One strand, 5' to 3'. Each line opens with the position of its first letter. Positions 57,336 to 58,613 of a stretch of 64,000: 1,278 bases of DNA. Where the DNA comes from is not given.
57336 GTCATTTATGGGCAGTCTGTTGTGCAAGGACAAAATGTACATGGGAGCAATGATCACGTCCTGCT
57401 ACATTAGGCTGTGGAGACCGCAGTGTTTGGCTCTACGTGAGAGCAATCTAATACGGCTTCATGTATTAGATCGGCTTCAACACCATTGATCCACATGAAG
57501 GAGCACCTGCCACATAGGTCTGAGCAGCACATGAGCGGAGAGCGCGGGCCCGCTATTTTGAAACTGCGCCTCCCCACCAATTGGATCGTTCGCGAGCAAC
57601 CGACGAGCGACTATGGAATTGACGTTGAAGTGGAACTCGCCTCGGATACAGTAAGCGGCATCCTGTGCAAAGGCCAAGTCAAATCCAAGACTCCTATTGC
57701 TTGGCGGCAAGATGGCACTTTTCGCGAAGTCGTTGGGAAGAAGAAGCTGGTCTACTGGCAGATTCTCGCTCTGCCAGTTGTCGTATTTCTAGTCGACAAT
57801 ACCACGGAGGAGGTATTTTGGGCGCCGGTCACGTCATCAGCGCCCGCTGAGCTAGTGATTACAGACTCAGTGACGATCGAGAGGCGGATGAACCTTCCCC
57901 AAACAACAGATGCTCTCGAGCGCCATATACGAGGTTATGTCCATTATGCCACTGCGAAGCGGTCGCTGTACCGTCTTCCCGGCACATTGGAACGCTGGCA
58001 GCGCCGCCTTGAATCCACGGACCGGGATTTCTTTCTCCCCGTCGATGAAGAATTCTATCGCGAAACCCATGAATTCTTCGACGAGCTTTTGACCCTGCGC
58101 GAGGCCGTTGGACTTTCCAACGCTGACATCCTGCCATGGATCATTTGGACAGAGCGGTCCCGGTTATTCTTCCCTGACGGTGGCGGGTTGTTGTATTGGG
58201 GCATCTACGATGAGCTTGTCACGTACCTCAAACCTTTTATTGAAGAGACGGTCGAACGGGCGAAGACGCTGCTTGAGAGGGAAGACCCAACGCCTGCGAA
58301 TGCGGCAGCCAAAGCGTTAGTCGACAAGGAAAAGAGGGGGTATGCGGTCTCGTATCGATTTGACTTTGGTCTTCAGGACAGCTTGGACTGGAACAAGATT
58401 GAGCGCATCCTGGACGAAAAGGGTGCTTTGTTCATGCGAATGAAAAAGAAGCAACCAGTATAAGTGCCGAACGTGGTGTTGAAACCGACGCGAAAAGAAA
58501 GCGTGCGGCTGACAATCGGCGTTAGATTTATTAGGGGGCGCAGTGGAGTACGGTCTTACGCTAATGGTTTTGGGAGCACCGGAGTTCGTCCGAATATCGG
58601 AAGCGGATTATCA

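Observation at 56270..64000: Probable horizontally acquired defense island, bounded on the left by a tRNA 3' fragment and running off the window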

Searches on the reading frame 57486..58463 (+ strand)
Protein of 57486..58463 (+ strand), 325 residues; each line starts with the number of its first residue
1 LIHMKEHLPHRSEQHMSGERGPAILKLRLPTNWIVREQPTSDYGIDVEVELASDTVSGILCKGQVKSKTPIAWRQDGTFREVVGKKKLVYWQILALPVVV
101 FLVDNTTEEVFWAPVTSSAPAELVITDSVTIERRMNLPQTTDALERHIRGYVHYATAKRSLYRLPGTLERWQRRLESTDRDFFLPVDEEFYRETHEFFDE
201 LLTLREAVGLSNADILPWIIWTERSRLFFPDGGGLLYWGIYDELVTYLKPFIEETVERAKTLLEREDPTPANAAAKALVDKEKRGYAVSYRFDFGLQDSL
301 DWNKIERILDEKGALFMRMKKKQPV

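Call 8: search_protein_families(library=pfam, proteins=[window:57486-58463:+], max_evalue=0.01)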
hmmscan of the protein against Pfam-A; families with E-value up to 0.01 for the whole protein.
window:57486-58463:+ (325 aa): 1 family
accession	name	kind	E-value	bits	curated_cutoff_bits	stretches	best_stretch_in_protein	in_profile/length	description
PF14280.11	DUF4365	-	3.2e-13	50.4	24.3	1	26-118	9-107/139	Domain of unknown function (DUF4365)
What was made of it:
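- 57531..58463 (+): 310-aa protein with an N-terminal DUF4365 (DREN-type PD-(D/E)xK) nuclease domain and a helical C-terminal domain of unknown fold. Candidate standalone nuclease effector. Pfam PF14280 at 3e-13 (call 8).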

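Call 9: search_protein_families(library=padloc, proteins=[window:57486-58463:+], max_evalue=0.01)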
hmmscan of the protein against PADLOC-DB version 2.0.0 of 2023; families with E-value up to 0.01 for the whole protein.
window:57486-58463:+ (325 aa): 2 families
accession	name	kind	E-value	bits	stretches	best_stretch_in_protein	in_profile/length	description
PDLC02398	Aga_REase-PNTD1-PNTD2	-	4e-12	43.9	1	11-147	5-134/429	Class I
PDLC02415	Aga_REase-PNTD1-PNTD2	-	3.1e-07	27.6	1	12-146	5-133/423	Class I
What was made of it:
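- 57531..58463 (+): PADLOC Aga_REase at 4e-12 (call 9).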

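Call 10: search_protein_families(library=ncbifam, proteins=[window:57486-58463:+], max_evalue=0.01)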
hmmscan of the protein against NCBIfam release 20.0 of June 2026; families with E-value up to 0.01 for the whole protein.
window:57486-58463:+ (325 aa): 0 families

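Call 32: find_homologous_proteins(query=window:57531-58463:+)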
Query window:57531-58463:+ (310 aa): 11 proteins with E <= 0.001 among 2719 candidates.
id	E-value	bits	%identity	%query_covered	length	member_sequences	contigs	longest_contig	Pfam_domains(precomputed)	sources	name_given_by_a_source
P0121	1.3e-206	703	100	100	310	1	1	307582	PF14280.12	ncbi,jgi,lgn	jgi:hypothetical protein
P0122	2.1e-168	577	81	100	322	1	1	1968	PF14280.12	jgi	-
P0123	4.8e-110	386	56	99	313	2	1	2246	PF14280.12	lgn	-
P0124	2.0e-71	259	43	96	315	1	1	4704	PF14280.12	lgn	-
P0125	7.0e-70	254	42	99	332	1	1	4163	PF14280.12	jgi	jgi:hypothetical protein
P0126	1.6e-60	223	41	87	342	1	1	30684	PF14280.12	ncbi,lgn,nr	ncbi:MAG: hypothetical protein JWM68_2070 [Verrucomicrobiales bacterium]|nr:hypothetical protein [Ve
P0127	9.2e-58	214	39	99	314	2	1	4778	PF14280.12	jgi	jgi:hypothetical protein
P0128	1.4e-8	52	42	27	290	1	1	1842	PF14280.12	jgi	-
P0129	1.3e-7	49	40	27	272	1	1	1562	PF14280.12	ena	-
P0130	4.1e-5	41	37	30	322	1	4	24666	PF14280.12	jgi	jgi:hypothetical protein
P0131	4.8e-5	41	35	32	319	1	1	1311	PF14280.12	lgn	-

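Call 36: list_cluster_members(proteins=[window:57531-58463:+, window:58543-59466:+, window:59543-60196:+, window:60377-63793:+, window:55414-56061:+, window:43958-45346:+])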
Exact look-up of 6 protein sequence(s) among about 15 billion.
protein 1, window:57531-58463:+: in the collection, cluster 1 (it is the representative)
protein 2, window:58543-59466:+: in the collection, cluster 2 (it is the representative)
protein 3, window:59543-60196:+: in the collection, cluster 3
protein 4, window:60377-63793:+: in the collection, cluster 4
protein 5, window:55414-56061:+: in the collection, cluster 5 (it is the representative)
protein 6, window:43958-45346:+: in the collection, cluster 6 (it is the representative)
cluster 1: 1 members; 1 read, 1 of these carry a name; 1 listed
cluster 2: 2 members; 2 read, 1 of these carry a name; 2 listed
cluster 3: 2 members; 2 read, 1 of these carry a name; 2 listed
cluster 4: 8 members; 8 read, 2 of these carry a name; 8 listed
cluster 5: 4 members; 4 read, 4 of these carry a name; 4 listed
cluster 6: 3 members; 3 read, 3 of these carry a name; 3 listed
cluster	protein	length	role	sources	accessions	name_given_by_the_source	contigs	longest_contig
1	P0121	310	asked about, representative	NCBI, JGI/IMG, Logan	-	hypothetical protein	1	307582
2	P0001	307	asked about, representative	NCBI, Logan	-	-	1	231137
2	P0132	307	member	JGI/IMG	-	hypothetical protein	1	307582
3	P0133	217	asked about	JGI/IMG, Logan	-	hypothetical protein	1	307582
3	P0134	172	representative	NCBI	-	-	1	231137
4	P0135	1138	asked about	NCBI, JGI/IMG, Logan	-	hypothetical protein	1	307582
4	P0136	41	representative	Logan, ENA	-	-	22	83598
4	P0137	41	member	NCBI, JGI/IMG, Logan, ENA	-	hypothetical protein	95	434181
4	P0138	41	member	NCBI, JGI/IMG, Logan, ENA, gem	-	-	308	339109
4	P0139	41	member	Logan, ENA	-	-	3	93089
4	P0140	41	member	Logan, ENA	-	-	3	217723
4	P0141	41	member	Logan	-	-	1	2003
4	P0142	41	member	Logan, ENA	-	-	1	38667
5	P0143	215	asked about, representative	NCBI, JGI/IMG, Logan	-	hypothetical protein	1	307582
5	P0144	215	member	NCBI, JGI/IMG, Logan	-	hypothetical protein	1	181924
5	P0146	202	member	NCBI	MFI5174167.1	MAG: hypothetical protein ACHQKY_04870 [Terriglobia bacterium]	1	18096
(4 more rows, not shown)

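Call 37: find_encoding_contigs(protein=P0144, flank=10000, max_places=2)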
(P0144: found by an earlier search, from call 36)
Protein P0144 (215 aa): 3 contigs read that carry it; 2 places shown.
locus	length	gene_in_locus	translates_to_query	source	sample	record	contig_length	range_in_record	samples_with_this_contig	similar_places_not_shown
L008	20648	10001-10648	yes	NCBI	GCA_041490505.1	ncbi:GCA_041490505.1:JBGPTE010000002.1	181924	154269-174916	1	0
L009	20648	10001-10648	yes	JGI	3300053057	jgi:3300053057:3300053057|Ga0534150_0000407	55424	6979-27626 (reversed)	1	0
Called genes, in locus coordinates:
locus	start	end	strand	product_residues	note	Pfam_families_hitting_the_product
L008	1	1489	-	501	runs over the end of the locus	PF04389:Peptidase_M28, PF01546:Peptidase_M20 (weak)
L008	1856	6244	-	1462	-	PF09286:Pro-kuma_activ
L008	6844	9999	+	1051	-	PF05227:CHASE3, PF01590:GAF, PF13185:GAF_2, PF00989:PAS, PF08448:PAS_4, PF13426:PAS_9, PF00989:PAS, PF08448:PAS_4, +8 more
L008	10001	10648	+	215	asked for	-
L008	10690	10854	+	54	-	PF09723:Zn_ribbon_8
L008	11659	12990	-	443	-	PF13384:HTH_23 (weak), PF13518:HTH_28, PF13565:HTH_32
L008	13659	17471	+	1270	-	-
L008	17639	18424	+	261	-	PF22187:DUF6946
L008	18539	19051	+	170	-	-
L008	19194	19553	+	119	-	-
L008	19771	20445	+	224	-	PF08867:FRG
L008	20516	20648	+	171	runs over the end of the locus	PF13238:AAA_18 (weak)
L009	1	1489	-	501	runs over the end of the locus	PF04389:Peptidase_M28, PF01546:Peptidase_M20 (weak)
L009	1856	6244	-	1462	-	PF09286:Pro-kuma_activ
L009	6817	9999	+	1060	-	PF05227:CHASE3, PF01590:GAF, PF13185:GAF_2, PF00989:PAS, PF08448:PAS_4, PF13426:PAS_9, PF00989:PAS, PF08448:PAS_4, +8 more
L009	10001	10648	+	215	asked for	-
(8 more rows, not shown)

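Call 38: find_encoding_contigs(protein=P0146, flank=10000, max_places=2)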
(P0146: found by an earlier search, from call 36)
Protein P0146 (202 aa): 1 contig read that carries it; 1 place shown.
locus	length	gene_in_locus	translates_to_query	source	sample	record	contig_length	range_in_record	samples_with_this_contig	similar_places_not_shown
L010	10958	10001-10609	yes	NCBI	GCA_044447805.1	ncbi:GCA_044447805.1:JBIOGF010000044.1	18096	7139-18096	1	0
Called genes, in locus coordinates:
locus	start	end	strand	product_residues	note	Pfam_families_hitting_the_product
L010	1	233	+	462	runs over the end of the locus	PF00890:FAD_binding_2 (weak), PF03486:HI0933_like (weak), PF07992:Pyr_redox_2, PF12831:FAD_oxidored, PF13738:Pyr_redox_3, PF01262:AlaDh_PNT_C (weak), PF00070:Pyr_redox, PF02852:Pyr_redox_dim, +5 more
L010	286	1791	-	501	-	PF04389:Peptidase_M28, PF01546:Peptidase_M20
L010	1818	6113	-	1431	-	PF09286:Pro-kuma_activ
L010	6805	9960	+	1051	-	PF05227:CHASE3, PF08448:PAS_4, PF13426:PAS_9, PF01590:GAF, PF13185:GAF_2, PF00989:PAS, PF08448:PAS_4, PF13426:PAS_9, +8 more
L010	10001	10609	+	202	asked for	-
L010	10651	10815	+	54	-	PF09723:Zn_ribbon_8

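Call 53: search_protein_families(library=phrogs, proteins=[window:57531-58463:+], max_evalue=0.01)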
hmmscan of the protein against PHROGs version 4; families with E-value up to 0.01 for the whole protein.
window:57531-58463:+ (310 aa): 0 families

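Call 58: find_encoding_contigs(protein=P0126, flank=6000, max_places=1)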
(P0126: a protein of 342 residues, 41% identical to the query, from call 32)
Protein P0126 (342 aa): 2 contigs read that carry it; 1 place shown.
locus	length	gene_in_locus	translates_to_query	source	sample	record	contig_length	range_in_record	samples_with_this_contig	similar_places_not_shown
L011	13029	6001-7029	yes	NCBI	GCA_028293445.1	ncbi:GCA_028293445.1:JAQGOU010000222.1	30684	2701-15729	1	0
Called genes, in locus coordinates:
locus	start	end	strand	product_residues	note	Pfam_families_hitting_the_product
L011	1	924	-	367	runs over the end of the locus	PF04055:Radical_SAM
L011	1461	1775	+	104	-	PF08463:EcoEI_R_C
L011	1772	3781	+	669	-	-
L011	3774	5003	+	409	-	PF00515:TPR_1 (faint), PF07719:TPR_2 (faint), PF13374:TPR_10 (faint), PF13424:TPR_12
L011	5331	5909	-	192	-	PF00589:Phage_integrase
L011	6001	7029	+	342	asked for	PF14280:DUF4365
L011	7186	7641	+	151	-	-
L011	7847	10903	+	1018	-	PF13191:AAA_16 (faint), PF13424:TPR_12 (faint)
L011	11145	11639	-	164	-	-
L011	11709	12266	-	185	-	PF00589:Phage_integrase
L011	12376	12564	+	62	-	-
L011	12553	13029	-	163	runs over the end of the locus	-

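Call 59: find_encoding_contigs(protein=P0124, flank=5000, max_places=1)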
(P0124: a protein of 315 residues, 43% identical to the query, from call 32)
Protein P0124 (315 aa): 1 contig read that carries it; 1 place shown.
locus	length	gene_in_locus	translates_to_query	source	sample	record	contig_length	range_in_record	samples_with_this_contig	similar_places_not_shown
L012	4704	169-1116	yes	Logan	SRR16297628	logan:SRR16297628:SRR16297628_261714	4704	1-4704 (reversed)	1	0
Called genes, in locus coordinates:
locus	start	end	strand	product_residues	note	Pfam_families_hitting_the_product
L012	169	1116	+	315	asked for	PF14280:DUF4365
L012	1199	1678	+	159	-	-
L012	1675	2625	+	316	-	PF13385:Laminin_G_3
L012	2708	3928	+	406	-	-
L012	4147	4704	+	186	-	?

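Call 60: find_encoding_contigs(protein=P0127, flank=5000, max_places=1)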
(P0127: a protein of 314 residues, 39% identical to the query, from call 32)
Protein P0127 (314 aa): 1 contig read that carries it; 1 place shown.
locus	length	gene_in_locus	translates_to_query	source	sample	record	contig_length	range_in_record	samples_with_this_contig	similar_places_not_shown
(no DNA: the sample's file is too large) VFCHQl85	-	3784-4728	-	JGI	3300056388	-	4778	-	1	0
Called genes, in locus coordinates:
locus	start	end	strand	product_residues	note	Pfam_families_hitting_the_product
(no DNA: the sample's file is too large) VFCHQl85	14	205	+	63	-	-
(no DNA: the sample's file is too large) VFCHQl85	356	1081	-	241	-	-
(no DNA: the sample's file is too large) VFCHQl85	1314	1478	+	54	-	-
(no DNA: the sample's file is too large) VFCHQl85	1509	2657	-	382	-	-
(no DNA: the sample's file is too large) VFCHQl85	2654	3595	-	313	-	PF14659:Phage_int_SAM_3, PF00589:Phage_integrase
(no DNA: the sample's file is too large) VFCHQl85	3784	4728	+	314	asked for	PF14280:DUF4365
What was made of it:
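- Homologues of the DUF4365 protein lie beside Phage_integrase genes in 2 of 3 contexts examined (calls 58, 60).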

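Call 69: search_solved_structures(query=window:57531-58463:+, max_evalue=1, show_alignments=1)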
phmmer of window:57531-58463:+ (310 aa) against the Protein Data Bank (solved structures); distinct sequences matched with E-value up to 1: 2.
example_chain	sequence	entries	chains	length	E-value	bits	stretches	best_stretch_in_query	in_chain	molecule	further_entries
9qbq_A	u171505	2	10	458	0.018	17.4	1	3-103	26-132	DUF4365 domain-containing protein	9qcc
9qbp_A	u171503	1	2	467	0.52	12.6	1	3-106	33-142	DUF4365 domain-containing protein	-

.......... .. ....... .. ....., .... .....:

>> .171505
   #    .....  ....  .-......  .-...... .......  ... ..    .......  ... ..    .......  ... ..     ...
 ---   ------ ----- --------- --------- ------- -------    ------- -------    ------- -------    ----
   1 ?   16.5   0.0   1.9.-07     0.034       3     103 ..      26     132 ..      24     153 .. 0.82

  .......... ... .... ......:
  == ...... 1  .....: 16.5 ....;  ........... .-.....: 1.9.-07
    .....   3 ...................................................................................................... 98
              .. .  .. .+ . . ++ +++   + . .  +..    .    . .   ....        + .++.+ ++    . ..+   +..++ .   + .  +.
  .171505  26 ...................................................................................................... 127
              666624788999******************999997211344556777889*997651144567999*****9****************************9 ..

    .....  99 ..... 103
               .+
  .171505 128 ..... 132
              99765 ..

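Call 88: predict_structure(alignment_id=A7)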
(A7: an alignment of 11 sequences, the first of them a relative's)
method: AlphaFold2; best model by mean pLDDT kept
length: 310 residues; sequences in the alignment: 11
mean_pLDDT: 75.1   pTM: 0.65
mean pLDDT of the five models: 75.1, 74.1, 72.8, 72.5, 72.4
residues with pLDDT >= 90: 67; 70-90: 156; 50-70: 48; < 50: 39
segments of 3 or more residues with pLDDT < 50: 1-3, 105-107, 218-221, 254-257, 262-280, 307-310
pLDDT, mean of each block of 10 residues (from residue 1): 73 92 74 81 81 91 89 77 91 93 54 89 89 74 79 84 69 74 83 76 79 60 69 90 75 49 44 34 72 86 56
secondary structure, 60 per line:
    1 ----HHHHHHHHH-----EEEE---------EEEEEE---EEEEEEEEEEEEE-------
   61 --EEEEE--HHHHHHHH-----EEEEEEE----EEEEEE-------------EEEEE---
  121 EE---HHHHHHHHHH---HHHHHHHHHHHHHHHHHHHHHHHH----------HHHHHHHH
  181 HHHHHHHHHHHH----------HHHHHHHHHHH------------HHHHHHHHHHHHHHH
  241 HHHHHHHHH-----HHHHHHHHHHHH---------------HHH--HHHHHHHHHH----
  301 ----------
elements in order: H5-13 E19-22 E32-37 E41-53 E63-67 H70-77 E83-89 E94-99 E113-117 H126-135 H139-162 H173-192 H203-213 H226-249 H255-266 H287-296

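Call 90: fold_search(model_id=the predicted structure, library=pdb)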
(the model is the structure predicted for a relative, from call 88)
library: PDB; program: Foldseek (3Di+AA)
matches with E <= 10: 154; with E <= 0.001: 15
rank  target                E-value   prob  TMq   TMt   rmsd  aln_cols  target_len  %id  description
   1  9qcc_M                3.8e-07  1.00  0.35  0.28   3.5       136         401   20  Activated XauSPARDA filament assembly with bound dsDNA substrate (released 2025-12-17)
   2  9qcc_Q                5.0e-07  1.00  0.36  0.27   3.2       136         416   21  Activated XauSPARDA filament assembly with bound dsDNA substrate (released 2025-12-17)
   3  9qcc_Y                1.1e-06  1.00  0.36  0.29   3.2       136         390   20  Activated XauSPARDA filament assembly with bound dsDNA substrate (released 2025-12-17)
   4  9vx6_T                1.8e-06  1.00  0.35  0.27   2.3       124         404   21  Helical structure of gRNA-tDNA SPARDA complex (released 2026-01-14)
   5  9vx6_P                2.0e-06  1.00  0.35  0.29   2.7       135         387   19  Helical structure of gRNA-tDNA SPARDA complex (released 2026-01-14)
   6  9jt2_B                4.0e-06  1.00  0.36  0.28   2.6       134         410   22  substrate-bound NbaSPARDA complexes (released 2025-04-02)
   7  9vx6_X                5.3e-06  1.00  0.36  0.29   2.8       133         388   19  Helical structure of gRNA-tDNA SPARDA complex (released 2026-01-14)
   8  9qbq_C                5.6e-06  1.00  0.34  0.26   3.4       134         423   20  Crystal structure of apo SPARDA complex from Xanthobacter autotrophicus (released 2025-12-17)
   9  9qcc_A                5.9e-06  1.00  0.35  0.27   3.5       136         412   20  Activated XauSPARDA filament assembly with bound dsDNA substrate (released 2025-12-17)
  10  9qbp_C                1.5e-05  1.00  0.34  0.26   3.6       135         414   22  Crystal structure of Enhydrobacter aerosaccus apo SPARDA complex (released 2025-12-17)
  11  9jt2_F                2.8e-05  1.00  0.34  0.26   2.5       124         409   22  substrate-bound NbaSPARDA complexes (released 2025-04-02)
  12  9jsz_J                5.3e-05  1.00  0.37  0.30   2.5       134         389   22  active NbaSPARDA complexes (released 2025-04-02)
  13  9jsz_B                5.9e-05  1.00  0.37  0.28   2.5       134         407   21  active NbaSPARDA complexes (released 2025-04-02)
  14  9qcc_U                2.9e-04  1.00  0.32  0.25   3.5       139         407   19  Activated XauSPARDA filament assembly with bound dsDNA substrate (released 2025-12-17)
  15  9qcc_E                6.0e-04  1.00  0.31  0.24   3.6       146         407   20  Activated XauSPARDA filament assembly with bound dsDNA substrate (released 2025-12-17)
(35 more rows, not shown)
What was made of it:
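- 57531..58463 (+): Foldseek matches the SPARDA DREN-APAZ chains at E 4e-7 over about 135 residues (call 90).
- On SPARDA: The DREN fold is present (call 90).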
